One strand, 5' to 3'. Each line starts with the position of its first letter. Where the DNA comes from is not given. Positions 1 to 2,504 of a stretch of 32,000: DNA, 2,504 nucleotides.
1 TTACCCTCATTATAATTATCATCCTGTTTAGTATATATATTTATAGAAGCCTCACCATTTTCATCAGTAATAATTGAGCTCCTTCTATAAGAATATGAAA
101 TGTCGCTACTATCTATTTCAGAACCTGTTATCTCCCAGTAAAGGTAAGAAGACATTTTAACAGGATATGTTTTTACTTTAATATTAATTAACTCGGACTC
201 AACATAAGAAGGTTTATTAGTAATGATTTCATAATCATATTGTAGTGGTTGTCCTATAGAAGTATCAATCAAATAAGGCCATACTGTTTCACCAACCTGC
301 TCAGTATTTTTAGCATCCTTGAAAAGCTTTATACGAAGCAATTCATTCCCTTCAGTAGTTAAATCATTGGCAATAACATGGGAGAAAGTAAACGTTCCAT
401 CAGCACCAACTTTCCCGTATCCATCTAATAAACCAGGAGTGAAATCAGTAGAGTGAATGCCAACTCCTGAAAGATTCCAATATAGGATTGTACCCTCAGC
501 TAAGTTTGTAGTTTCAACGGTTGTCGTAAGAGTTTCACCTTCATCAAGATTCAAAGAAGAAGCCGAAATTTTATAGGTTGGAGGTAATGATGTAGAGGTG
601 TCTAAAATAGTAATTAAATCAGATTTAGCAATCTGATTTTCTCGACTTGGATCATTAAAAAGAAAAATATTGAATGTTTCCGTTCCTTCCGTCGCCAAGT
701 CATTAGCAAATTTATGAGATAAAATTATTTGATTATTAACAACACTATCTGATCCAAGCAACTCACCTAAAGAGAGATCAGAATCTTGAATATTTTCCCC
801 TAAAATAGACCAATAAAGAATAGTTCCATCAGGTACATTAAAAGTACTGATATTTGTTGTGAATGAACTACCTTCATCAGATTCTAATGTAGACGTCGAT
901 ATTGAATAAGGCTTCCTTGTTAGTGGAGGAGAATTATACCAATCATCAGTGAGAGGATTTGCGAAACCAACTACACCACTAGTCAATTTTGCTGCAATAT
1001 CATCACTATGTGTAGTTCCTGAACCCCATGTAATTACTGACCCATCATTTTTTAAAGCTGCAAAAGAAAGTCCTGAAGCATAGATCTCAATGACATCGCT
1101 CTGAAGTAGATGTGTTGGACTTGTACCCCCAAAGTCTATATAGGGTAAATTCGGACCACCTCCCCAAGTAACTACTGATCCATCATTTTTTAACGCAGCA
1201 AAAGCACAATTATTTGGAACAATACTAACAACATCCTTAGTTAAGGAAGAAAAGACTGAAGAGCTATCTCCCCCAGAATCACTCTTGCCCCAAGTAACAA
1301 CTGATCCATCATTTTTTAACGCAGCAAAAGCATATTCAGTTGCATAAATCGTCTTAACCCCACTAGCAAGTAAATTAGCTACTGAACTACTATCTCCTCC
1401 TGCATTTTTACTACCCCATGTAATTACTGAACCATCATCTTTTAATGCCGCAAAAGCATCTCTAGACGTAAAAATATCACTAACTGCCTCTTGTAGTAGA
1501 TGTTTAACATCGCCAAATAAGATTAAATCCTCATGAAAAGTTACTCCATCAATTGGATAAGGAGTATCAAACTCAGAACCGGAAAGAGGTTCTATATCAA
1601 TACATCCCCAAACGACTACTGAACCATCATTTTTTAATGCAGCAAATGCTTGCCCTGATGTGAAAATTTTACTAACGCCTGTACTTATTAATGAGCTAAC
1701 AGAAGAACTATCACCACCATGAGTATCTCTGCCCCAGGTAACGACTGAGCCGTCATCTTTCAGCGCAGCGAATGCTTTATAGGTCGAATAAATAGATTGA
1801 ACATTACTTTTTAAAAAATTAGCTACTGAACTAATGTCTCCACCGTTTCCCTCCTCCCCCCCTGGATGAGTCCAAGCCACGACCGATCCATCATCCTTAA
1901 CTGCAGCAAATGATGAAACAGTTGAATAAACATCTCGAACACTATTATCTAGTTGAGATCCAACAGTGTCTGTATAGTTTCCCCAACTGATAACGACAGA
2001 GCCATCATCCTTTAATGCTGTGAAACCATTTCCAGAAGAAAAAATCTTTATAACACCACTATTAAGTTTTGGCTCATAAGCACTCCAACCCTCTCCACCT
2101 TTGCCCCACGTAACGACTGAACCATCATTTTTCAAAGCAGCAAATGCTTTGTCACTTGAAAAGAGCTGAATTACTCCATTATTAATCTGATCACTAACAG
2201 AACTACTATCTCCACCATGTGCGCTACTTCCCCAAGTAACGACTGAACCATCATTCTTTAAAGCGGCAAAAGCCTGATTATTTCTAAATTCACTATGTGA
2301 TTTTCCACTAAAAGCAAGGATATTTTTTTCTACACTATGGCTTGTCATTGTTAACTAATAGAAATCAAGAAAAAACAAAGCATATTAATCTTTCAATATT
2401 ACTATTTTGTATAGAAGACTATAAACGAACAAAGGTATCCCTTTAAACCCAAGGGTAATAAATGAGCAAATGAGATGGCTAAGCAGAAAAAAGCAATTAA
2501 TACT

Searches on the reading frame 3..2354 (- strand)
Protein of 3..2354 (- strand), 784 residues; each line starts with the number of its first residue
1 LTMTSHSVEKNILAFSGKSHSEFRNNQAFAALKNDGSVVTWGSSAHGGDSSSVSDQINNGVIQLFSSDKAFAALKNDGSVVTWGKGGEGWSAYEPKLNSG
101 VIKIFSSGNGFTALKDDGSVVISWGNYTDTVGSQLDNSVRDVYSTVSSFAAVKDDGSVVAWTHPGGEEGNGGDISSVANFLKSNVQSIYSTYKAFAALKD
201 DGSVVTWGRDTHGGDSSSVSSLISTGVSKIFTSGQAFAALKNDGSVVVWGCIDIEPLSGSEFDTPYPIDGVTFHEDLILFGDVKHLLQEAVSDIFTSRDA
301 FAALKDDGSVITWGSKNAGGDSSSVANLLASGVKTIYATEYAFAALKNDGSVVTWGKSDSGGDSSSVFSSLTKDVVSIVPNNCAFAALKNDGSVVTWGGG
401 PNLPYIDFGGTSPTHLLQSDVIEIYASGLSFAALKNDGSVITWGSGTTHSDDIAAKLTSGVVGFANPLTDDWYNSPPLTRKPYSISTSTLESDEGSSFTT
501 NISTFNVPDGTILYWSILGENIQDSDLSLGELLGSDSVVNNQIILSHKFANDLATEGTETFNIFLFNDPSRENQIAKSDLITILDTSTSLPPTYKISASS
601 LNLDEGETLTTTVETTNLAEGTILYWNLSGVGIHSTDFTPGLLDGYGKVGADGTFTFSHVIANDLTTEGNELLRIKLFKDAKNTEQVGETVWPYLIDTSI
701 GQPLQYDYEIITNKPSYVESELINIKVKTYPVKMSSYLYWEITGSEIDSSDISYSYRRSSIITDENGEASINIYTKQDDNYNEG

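Call 51: search_protein_families(library=pfam, proteins=[window:3-2354:-], max_evalue=0.001)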
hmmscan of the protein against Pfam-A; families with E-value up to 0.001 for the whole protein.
window:3-2354:- (784 aa): 3 families
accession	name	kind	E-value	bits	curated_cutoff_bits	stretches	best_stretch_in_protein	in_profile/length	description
PF25390.1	WD40_RLD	-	7.8e-31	108.1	150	3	148-361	42-276/363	RCC1-like domain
PF13540.12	RCC1_2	-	1.5e-25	88.7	22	0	187-213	3-29/30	Regulator of chromosome condensation (RCC1) repeat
PF13580.11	SIS_2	-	0.00028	21.3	27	0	426-465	24-61/138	SIS domain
